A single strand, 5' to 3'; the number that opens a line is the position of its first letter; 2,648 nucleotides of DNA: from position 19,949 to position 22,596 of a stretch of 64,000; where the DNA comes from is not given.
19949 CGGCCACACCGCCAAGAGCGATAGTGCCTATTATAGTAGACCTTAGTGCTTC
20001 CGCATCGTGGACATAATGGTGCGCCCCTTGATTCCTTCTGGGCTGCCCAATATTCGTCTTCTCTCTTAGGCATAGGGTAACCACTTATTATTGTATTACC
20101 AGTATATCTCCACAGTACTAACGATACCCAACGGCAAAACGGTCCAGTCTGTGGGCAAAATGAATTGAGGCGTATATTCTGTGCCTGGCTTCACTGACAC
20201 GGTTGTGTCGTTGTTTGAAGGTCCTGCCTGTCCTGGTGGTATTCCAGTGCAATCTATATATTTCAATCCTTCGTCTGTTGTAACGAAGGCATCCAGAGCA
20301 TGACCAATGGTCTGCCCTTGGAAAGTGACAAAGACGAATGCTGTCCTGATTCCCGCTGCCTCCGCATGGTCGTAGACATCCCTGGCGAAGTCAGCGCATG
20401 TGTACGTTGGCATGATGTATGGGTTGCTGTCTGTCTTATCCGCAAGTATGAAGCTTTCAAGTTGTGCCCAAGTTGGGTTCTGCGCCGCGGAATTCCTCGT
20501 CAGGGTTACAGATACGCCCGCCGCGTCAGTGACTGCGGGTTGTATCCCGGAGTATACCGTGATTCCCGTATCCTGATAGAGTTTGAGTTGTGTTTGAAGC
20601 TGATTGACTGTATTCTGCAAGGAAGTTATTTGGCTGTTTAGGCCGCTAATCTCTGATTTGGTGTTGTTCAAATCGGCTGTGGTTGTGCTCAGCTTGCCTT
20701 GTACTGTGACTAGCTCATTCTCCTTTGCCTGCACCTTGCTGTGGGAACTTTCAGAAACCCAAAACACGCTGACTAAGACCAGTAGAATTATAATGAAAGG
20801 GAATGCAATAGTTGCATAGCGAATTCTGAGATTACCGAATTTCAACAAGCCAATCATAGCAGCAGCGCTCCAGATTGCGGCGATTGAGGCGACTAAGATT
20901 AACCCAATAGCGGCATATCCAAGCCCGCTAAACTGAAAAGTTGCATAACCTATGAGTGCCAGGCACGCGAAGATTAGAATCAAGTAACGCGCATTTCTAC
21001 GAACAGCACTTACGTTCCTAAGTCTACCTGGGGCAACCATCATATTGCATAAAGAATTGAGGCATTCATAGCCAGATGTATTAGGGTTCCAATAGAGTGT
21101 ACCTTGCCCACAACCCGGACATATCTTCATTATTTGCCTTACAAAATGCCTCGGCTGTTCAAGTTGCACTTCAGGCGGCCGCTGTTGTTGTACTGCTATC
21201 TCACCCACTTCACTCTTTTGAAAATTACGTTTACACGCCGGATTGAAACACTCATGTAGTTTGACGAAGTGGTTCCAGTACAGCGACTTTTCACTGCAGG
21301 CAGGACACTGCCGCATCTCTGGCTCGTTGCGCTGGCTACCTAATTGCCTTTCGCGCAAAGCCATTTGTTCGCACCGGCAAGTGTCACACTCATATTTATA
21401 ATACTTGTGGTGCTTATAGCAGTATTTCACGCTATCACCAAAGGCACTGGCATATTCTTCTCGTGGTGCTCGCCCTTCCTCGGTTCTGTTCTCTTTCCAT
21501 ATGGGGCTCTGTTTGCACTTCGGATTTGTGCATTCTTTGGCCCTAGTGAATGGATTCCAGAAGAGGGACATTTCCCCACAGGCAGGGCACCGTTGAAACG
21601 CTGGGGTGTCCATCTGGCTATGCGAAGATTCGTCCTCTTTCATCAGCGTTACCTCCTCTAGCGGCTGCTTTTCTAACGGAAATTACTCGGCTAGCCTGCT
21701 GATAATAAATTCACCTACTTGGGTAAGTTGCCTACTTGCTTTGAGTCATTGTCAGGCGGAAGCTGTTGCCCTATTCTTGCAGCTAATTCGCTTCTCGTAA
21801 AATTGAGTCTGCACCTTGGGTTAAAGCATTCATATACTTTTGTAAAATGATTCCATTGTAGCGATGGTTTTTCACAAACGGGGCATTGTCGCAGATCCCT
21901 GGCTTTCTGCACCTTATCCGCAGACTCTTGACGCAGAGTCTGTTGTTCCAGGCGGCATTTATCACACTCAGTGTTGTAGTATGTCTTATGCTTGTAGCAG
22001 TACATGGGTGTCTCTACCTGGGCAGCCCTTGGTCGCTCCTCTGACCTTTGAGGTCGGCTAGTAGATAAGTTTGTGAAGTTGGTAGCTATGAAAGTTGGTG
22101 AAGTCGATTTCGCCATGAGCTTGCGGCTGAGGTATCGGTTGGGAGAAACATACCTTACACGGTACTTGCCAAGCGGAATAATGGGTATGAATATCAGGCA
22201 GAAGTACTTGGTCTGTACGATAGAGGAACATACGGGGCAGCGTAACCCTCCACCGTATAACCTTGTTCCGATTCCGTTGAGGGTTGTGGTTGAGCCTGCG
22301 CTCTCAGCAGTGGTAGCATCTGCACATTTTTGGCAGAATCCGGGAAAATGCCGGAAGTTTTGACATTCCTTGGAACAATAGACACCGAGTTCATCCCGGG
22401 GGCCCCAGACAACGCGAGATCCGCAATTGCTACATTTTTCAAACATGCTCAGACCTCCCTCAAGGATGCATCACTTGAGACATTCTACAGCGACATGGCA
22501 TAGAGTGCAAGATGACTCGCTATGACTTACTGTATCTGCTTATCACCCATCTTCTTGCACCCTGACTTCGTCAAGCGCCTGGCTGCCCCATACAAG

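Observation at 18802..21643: Two paralogous membrane proteins combining cytoplasmic multi-zinc-ribbon modules with an extracytoplasmic transglutaminase-like Cys-His-Asp domain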

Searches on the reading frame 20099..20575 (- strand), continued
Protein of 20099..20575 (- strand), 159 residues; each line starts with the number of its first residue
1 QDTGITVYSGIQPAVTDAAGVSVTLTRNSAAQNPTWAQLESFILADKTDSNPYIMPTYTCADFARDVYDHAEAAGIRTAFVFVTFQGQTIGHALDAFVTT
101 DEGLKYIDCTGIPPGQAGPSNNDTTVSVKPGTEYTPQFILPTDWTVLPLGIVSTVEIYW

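Call 89: search_solved_structures(query=P0130, max_evalue=1, show_alignments=2)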
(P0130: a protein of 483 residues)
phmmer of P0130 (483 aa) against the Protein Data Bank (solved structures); distinct sequences matched with E-value up to 1: 29.
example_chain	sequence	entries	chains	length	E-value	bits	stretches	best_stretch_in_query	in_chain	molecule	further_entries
3pg0_A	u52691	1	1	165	5e-36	127.7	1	12-149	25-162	ThreeFoil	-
3vsf_A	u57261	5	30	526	1.8e-18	69.8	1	15-150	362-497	Ricin B lectin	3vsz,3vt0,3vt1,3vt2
9s11_A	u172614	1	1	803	4.1e-16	62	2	25-107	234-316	Ricin B lectin domain-containing protein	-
1knl_A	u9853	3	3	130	5.8e-14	54.9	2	23-102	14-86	ENDO-1,4-BETA-XYLANASE A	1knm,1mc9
7y78_A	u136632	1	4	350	3.1e-13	52.5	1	11-152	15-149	Toxin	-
8bad_A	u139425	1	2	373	2.3e-12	49.6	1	16-152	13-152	Binary toxin A-like protein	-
3wmy_A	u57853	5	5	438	9.1e-11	44.4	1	22-101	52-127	Extracellular exo-alpha-L-arabinofuranosidase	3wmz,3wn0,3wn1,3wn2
2d1z_A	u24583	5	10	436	1e-08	37.6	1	22-101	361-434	ENDO-1,4-BETA-D-XYLANASE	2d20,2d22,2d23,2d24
5gqd_A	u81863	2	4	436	1.1e-08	37.6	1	22-101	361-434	Beta-xylanase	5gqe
1isv_A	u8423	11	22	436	1.6e-08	36.9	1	22-101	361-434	endo-1,4-beta-D-xylanase | ENDO-1,4-BETA-XYLANASE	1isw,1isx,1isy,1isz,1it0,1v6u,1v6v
3a21_A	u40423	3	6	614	2.3e-07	33.1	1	22-102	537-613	Putative secreted alpha-galactosidase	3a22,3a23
7znx_A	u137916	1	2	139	1.5e-06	30.5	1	14-150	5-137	Cocaprin 1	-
1vcl_A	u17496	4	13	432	1.9e-06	30.2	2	18-100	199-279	hemolytic lectin CEL-III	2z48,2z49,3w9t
3phz_A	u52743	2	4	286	3.5e-06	29.3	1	63-151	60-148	Ricin B-related lectin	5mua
4g9m_A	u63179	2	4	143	0.00078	21.5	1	59-103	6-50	agglutinin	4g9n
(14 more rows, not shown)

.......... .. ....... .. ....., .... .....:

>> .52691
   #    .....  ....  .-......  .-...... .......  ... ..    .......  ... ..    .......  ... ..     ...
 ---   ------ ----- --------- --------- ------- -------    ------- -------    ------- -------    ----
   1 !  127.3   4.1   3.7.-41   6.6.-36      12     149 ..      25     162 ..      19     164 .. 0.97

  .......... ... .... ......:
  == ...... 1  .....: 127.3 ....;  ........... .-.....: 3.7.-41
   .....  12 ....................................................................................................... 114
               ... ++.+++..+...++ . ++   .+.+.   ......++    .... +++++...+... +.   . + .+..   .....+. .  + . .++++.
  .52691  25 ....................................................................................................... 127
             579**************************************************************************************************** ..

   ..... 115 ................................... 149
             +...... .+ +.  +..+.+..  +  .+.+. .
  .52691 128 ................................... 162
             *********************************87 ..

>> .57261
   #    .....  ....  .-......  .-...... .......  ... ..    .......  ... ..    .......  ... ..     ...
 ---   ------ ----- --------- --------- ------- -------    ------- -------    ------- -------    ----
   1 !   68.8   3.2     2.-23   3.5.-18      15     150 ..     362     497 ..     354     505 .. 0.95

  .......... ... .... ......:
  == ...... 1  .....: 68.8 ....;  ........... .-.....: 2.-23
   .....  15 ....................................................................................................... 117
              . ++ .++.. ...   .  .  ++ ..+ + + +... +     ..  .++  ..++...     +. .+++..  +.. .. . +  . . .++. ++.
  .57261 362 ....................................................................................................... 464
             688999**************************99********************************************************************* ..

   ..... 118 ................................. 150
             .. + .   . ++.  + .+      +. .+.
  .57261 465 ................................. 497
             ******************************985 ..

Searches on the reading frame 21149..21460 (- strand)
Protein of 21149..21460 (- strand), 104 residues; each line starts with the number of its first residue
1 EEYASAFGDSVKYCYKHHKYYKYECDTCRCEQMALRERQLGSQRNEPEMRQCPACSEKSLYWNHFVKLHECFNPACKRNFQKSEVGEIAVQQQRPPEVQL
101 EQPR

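Call 86: find_homologous_proteins(query=A5, max_evalue=0.001)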
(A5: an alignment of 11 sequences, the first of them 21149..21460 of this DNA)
Query A5 (11 sequences) (104 aa, profile of the alignment): 29 proteins with E <= 0.001 among 123 candidates.
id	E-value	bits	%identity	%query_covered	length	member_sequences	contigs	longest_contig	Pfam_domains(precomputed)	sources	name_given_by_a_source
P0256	2.8e-39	151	36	92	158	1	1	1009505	-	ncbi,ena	-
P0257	8.8e-37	143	29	96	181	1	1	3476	-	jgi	jgi:hypothetical protein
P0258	9.4e-36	140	32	82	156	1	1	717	-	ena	-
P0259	2.0e-35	139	30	81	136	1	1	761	-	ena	-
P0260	2.0e-35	139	33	83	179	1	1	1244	-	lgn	-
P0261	6.9e-32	127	34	83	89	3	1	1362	-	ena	-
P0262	2.9e-31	125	31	84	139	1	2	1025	-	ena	-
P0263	3.6e-31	125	31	90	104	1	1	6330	-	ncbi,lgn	-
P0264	7.8e-31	124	30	100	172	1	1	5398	-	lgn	-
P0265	1.4e-30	123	35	46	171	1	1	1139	PF04981.19,PF09723.16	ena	-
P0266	1.1e-29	120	27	89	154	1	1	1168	-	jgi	jgi:ribosomal protein S27AE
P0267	6.9e-29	118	38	85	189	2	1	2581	-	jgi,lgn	jgi:hypothetical protein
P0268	4.6e-27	112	40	41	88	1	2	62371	-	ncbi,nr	ncbi:MAG: hypothetical protein AAGB97_04530 [Dehalococcoidia bacterium]|nr:hypothetical protein [Chl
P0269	5.4e-27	112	33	86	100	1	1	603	-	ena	-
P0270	1.5e-26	110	35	72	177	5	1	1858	-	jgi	-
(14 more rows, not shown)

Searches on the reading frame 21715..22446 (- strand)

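Call 4: search_protein_families(library=pfam, proteins=[window:21715-22446:-], max_evalue=1)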
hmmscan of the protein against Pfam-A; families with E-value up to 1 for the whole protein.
window:21715-22446:- (243 aa): 3 families
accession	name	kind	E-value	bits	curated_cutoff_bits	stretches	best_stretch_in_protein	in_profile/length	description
PF19126.5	DUF5810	-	0.27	11.8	26.9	0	187-201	4-18/66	Family of unknown function (DUF5810)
PF14768.12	RPA_interact_C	-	0.29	12.1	25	1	188-218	2-27/80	Replication protein A interacting C-terminal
PF04423.19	Rad50_zn_hook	-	0.48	10.7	24.3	0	173-194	9-28/52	Rad50 zinc hook motif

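Call 5: search_protein_families(library=ncbifam, proteins=[window:21715-22446:-], max_evalue=1)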
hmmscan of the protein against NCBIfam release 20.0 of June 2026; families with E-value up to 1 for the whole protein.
window:21715-22446:- (243 aa): 3 families
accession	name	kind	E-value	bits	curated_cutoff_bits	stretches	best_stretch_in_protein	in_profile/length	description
NF001638.0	PRK00418.1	equivalog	0.0063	16.3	83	1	4-29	9-34/65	DNA gyrase inhibitor YacG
NF002362.0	PRK01343.1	equivalog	0.038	13.7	79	1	172-197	5-30/66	DNA gyrase inhibitor YacG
NF001607.0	PRK00398.1-4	equivalog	0.92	9.3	89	0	4-18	30-44/53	DNA-directed RNA polymerase subunit P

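Call 100: search_protein_families(library=padloc, proteins=[window:21715-22446:-], max_evalue=0.01)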
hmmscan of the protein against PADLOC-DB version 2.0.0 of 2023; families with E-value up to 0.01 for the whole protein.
window:21715-22446:- (243 aa): 0 families

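Call 101: search_protein_families(library=phrogs, proteins=[window:21715-22446:-], max_evalue=0.01)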
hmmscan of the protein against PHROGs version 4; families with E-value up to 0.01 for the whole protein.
window:21715-22446:- (243 aa): 0 families
